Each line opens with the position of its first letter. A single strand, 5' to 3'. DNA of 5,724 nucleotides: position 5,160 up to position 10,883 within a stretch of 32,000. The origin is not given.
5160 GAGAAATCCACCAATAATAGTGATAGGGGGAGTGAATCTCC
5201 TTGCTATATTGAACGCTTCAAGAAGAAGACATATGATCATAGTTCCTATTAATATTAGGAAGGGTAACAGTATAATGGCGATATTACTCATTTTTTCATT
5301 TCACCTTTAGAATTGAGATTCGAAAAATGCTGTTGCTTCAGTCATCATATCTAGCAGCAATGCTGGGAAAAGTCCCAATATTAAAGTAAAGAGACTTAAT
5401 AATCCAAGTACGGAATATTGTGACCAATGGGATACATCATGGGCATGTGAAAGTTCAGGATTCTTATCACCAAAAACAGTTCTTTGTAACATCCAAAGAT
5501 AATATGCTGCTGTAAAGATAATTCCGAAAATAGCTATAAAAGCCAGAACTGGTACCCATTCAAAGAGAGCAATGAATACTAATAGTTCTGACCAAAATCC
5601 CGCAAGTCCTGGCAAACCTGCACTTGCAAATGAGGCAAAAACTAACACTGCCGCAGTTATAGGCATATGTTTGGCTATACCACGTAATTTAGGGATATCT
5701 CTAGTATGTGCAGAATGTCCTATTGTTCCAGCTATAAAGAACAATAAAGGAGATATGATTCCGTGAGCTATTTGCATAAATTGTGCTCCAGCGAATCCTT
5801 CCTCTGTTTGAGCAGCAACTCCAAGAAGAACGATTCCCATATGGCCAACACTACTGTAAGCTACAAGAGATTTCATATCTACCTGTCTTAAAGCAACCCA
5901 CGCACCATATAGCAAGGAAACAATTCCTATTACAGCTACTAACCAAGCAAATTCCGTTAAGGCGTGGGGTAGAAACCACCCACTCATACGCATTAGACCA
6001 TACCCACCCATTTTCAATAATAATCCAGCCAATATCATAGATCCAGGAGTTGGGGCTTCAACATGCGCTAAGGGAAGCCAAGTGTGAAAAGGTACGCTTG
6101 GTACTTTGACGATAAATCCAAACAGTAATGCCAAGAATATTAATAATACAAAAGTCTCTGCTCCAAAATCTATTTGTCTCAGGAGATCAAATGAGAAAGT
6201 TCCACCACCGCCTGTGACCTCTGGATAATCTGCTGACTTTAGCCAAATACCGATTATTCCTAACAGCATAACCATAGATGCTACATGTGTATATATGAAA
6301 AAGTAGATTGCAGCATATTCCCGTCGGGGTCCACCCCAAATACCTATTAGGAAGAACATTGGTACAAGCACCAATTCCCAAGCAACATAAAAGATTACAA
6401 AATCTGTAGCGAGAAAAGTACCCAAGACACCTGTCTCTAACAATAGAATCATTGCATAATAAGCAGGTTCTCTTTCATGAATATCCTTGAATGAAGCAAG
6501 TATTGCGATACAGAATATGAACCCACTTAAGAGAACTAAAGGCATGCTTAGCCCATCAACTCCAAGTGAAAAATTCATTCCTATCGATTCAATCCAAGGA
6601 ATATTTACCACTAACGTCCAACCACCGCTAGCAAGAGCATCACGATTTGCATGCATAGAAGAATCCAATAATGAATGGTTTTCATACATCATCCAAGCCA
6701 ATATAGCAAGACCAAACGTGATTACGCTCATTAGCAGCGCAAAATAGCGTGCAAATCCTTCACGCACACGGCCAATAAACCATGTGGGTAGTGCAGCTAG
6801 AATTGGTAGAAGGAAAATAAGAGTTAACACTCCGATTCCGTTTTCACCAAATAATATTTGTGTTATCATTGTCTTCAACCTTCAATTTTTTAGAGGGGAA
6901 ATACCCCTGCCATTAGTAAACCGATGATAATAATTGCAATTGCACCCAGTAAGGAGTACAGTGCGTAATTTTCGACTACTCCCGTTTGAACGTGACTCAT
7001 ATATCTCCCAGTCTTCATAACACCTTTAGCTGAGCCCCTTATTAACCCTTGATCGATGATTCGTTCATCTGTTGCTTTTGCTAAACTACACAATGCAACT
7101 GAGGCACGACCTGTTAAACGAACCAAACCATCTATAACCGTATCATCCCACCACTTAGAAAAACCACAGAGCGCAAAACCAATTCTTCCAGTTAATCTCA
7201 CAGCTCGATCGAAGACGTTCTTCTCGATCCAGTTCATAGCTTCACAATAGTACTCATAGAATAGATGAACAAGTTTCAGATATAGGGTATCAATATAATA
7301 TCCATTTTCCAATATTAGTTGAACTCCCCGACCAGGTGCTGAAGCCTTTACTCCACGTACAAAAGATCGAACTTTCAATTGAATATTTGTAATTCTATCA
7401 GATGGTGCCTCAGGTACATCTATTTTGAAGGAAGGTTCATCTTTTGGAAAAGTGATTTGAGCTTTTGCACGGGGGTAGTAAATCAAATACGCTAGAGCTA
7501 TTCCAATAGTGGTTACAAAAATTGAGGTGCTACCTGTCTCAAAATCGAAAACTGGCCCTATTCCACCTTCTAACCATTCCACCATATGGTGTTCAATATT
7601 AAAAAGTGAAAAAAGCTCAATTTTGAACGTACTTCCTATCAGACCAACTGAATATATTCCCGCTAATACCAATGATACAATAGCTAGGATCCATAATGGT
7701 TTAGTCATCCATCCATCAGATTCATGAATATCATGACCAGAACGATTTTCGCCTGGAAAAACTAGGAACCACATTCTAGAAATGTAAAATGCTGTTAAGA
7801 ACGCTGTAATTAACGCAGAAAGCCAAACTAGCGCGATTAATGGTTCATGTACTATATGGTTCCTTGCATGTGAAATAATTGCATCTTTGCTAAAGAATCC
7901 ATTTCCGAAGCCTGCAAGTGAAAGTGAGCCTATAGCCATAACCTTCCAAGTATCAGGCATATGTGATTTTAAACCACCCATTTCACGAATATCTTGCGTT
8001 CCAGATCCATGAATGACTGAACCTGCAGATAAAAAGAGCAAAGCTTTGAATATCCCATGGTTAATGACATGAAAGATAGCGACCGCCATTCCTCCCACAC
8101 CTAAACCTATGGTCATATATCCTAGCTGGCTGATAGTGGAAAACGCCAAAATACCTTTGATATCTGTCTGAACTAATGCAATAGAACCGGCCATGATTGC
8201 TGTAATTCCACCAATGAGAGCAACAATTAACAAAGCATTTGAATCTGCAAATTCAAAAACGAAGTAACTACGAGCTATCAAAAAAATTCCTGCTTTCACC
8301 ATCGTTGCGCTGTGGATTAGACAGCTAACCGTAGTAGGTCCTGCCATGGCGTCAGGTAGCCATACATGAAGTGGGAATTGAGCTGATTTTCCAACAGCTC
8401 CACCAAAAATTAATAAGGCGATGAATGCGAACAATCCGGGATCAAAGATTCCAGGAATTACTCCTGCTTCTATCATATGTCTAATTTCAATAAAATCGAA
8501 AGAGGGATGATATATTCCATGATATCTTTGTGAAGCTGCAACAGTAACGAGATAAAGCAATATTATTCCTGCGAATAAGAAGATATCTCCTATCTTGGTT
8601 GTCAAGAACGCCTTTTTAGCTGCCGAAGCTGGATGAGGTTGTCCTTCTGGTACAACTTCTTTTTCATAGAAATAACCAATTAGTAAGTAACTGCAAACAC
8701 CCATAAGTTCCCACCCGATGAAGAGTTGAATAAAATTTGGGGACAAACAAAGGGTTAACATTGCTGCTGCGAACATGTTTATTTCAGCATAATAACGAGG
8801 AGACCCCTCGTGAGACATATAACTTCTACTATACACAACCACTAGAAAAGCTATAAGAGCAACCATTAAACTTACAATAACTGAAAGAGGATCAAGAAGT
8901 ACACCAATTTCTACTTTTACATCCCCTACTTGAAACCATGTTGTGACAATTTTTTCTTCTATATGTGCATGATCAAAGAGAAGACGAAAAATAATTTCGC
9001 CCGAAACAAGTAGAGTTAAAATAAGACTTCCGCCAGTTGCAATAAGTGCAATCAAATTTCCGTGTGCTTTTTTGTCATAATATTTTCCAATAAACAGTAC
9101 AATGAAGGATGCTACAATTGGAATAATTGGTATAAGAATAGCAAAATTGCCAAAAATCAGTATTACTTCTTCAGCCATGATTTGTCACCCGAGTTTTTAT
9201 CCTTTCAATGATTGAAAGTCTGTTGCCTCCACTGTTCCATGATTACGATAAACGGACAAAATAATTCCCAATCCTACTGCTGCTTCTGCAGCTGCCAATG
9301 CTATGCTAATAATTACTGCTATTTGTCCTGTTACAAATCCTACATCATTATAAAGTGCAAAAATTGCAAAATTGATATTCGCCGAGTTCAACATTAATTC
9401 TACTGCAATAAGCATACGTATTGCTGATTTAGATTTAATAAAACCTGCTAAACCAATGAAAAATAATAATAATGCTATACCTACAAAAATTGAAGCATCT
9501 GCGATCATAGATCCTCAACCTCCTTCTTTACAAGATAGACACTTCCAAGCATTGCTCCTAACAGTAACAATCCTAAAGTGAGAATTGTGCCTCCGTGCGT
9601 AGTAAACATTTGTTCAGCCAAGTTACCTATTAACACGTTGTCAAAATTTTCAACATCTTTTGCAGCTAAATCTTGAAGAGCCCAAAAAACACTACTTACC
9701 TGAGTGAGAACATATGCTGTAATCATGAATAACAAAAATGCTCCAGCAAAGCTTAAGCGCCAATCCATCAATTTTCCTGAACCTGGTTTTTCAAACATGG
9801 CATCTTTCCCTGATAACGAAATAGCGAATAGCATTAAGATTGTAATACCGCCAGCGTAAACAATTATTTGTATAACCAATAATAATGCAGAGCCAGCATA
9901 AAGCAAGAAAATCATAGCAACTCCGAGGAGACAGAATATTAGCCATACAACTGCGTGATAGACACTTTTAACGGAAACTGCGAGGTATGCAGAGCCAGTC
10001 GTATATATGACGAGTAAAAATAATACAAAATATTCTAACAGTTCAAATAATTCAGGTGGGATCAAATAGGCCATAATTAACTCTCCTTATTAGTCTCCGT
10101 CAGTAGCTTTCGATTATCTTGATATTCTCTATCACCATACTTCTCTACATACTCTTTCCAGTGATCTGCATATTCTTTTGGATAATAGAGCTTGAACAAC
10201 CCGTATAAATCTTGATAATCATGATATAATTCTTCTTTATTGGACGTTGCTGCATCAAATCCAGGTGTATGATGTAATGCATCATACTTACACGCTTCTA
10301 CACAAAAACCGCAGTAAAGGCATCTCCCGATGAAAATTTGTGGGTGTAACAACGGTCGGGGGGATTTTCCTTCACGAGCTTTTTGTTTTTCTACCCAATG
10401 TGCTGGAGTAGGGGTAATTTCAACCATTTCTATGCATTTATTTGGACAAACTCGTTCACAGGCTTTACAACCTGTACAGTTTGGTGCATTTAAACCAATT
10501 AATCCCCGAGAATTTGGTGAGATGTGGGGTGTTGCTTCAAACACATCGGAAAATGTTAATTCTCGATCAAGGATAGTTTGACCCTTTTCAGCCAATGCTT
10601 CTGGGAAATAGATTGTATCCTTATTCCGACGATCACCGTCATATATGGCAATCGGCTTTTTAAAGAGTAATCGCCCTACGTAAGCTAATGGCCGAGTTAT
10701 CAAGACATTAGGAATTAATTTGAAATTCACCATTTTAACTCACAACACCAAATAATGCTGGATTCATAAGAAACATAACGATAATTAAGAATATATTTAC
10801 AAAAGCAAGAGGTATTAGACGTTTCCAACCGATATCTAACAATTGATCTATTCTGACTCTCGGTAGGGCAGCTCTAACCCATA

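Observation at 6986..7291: NuoL lateral helix is extended by two exact 26-residue units, but the operon has no extra pump subunit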

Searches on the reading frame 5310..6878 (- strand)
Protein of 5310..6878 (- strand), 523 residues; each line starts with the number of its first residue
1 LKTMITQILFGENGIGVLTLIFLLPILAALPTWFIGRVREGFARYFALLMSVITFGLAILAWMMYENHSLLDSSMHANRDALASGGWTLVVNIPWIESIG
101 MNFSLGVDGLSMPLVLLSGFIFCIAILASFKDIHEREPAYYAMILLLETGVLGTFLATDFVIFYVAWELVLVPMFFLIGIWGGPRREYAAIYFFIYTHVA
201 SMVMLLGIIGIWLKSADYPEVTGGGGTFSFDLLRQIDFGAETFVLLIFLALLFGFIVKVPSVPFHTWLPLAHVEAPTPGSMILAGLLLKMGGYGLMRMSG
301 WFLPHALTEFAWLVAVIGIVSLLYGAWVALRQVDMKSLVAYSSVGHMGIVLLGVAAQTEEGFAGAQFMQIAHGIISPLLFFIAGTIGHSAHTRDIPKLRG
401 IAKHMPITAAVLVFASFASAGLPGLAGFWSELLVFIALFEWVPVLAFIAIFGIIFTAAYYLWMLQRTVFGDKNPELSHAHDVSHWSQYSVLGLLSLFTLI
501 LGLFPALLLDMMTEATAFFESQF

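Call 4: search_protein_families(library=pfam, proteins=[window:5310-6878:-])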
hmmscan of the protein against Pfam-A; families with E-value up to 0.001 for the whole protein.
window:5310-6878:- (523 aa): 2 families
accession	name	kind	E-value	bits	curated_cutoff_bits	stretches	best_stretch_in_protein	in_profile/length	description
PF00361.26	Proton_antipo_M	-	1.9e-76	257.5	21.5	1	157-456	1-294/294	NADH:quinone oxidoreductase/Mrp antiporter, TM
PF01059.23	Oxidored_q5_N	-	3.6e-06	27.5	22.7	1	51-148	5-104/110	NADH-ubiquinone oxidoreductase chain 4, amino terminus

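Call 50: find_homologous_proteins(query=window:5310-6869:-, max_evalue=1e-60)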
Query window:5310-6869:- (520 aa): 7860 proteins with E <= 1e-60 among 8000 candidates; the best 120 are listed. Only proteins of 286 to 910 residues were searched: fused or split forms outside these lengths cannot appear, so this answer is no evidence that the protein stands alone or is whole; lengths 'longer' or 'shorter' looks for them.
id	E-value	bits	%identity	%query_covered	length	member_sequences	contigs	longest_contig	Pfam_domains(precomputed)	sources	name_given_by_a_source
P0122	0.0e+0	1011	91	100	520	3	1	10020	PF00361.26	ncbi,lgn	-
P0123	1.1e-283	960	86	100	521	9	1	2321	PF00361.26,PF01059.23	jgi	jgi:NADH-quinone oxidoreductase subunit M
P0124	1.8e-283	960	86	100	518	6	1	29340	PF00361.26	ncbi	-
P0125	2.8e-282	956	83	100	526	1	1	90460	PF00361.26,PF01059.23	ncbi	-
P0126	9.1e-280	947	84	100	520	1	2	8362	PF00361.26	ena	-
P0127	1.9e-279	946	84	100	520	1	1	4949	PF00361.26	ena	-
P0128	3.6e-279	945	84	100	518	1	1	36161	PF00361.26,PF01059.23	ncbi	-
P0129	9.5e-275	931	82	100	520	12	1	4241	PF00361.26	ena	-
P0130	1.2e-274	931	81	100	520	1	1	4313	PF00361.26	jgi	jgi:NADH-quinone oxidoreductase subunit M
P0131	6.0e-272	922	83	100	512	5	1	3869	PF00361.26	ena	-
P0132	2.4e-269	913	81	99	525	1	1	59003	PF00361.26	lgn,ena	-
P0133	2.3e-264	897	79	99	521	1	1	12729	PF00361.26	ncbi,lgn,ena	-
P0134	7.7e-263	892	79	100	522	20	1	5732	PF00361.26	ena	-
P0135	3.5e-261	886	78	100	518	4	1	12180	PF00361.26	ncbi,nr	ncbi:MAG: NADH-quinone oxidoreductase subunit M [Candidatus Heimdallarchaeota archaeon]|nr:NADH-quin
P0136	4.9e-258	876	77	100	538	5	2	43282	PF00361.26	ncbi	-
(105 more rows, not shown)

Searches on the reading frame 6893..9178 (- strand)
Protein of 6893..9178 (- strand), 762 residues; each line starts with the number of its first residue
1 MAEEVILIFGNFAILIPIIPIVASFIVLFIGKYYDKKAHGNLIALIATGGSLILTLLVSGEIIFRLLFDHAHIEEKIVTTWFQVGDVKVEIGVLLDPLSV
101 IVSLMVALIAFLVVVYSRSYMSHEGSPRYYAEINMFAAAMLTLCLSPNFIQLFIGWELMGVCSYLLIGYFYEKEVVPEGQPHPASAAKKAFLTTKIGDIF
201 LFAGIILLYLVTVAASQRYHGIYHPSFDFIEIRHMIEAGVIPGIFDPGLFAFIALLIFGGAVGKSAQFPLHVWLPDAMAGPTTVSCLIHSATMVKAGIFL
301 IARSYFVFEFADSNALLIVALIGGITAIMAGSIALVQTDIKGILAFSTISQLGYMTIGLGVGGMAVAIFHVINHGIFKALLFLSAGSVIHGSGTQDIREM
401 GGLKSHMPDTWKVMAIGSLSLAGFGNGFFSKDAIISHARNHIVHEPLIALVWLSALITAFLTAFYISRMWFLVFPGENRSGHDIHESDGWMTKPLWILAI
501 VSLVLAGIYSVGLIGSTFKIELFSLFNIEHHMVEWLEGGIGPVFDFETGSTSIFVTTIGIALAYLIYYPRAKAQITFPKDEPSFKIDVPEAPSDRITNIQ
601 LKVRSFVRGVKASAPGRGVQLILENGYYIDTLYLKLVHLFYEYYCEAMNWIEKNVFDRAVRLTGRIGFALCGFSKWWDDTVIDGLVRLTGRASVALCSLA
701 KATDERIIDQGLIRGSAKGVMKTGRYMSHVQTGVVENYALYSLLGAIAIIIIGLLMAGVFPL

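Call 4: search_protein_families(library=pfam, proteins=[window:6893-9178:-])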
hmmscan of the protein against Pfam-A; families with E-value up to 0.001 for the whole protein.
window:6893-9178:- (762 aa): 2 families
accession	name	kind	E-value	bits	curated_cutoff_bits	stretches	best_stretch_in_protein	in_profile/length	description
PF00361.26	Proton_antipo_M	-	2e-65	221.3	21.5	1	146-440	1-277/294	NADH:quinone oxidoreductase/Mrp antiporter, TM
PF00662.26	Proton_antipo_N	-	2.7e-14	53.2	24.5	1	81-130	1-51/51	NADH-Ubiquinone oxidoreductase (complex I), chain 5 N-terminus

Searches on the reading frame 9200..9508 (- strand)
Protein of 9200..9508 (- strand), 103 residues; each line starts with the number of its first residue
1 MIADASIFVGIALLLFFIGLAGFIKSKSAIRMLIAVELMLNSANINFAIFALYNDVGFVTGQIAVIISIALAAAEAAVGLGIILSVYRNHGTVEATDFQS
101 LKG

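Call 4: search_protein_families(library=pfam, proteins=[window:9200-9508:-])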
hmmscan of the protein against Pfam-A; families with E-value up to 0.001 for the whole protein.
window:9200-9508:- (103 aa): 1 family
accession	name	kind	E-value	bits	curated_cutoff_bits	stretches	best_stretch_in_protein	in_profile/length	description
PF00420.29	Oxidored_q2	-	6.3e-23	80.8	26.1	1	9-102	3-94/95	NADH-ubiquinone/plastoquinone oxidoreductase chain 4L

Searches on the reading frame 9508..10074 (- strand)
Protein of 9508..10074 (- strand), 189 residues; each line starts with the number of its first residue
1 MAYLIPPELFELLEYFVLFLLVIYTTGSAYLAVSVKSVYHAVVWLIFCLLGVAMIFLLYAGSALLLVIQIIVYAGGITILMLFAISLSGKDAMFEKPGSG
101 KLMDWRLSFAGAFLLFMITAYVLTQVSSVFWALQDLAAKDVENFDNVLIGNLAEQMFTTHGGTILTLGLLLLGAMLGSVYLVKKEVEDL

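Call 4: search_protein_families(library=pfam, proteins=[window:9508-10074:-])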
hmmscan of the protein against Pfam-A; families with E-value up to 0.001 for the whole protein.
window:9508-10074:- (189 aa): 1 family
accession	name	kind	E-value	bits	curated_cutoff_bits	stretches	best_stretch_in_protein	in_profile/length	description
PF00499.25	Oxidored_q3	-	5.4e-19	68.8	33.2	1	28-181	1-146/146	NADH-ubiquinone/plastoquinone oxidoreductase chain 6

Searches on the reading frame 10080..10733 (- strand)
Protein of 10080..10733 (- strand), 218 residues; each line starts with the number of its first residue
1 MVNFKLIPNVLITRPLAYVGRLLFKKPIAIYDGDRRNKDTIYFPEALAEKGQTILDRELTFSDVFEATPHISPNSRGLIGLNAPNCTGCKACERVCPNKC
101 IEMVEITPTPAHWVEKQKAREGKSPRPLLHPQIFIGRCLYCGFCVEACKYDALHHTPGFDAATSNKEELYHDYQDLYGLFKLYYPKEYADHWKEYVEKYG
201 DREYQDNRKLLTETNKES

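Call 4: search_protein_families(library=pfam, proteins=[window:10080-10733:-])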
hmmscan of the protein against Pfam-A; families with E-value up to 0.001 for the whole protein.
window:10080-10733:- (218 aa): 10 families
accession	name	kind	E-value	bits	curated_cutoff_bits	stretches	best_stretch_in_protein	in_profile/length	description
PF00037.32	Fer4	-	2.1e-09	37.3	21.1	2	136-153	6-23/24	4Fe-4S binding domain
PF12838.12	Fer4_7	-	4.5e-09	37.1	27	1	85-152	1-52/52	4Fe-4S dicluster domain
PF13187.11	Fer4_9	-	7.6e-08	32.7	27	1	85-152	1-51/52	4Fe-4S dicluster domain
PF13183.11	Fer4_8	-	7.7e-08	33.2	27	0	85-99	53-67/68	4Fe-4S dicluster domain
PF14697.11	Fer4_21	-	1.3e-07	32.1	35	1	79-103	34-59/59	4Fe-4S dicluster domain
PF12797.12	Fer4_2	-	3.7e-06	27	24.5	0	82-97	6-21/22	4Fe-4S binding domain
PF13484.11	Fer4_16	-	9.9e-06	26.7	30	1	85-150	1-65/66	4Fe-4S double cluster binding domain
PF13237.11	Fer4_10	-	2.4e-05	24.6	25.5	1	81-148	4-52/53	4Fe-4S dicluster domain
PF12837.12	Fer4_6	-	4.9e-05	23.5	25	0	131-153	2-24/24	4Fe-4S binding domain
PF13534.11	Fer4_17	-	0.00038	21.4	22.2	0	83-99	43-59/61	4Fe-4S dicluster domain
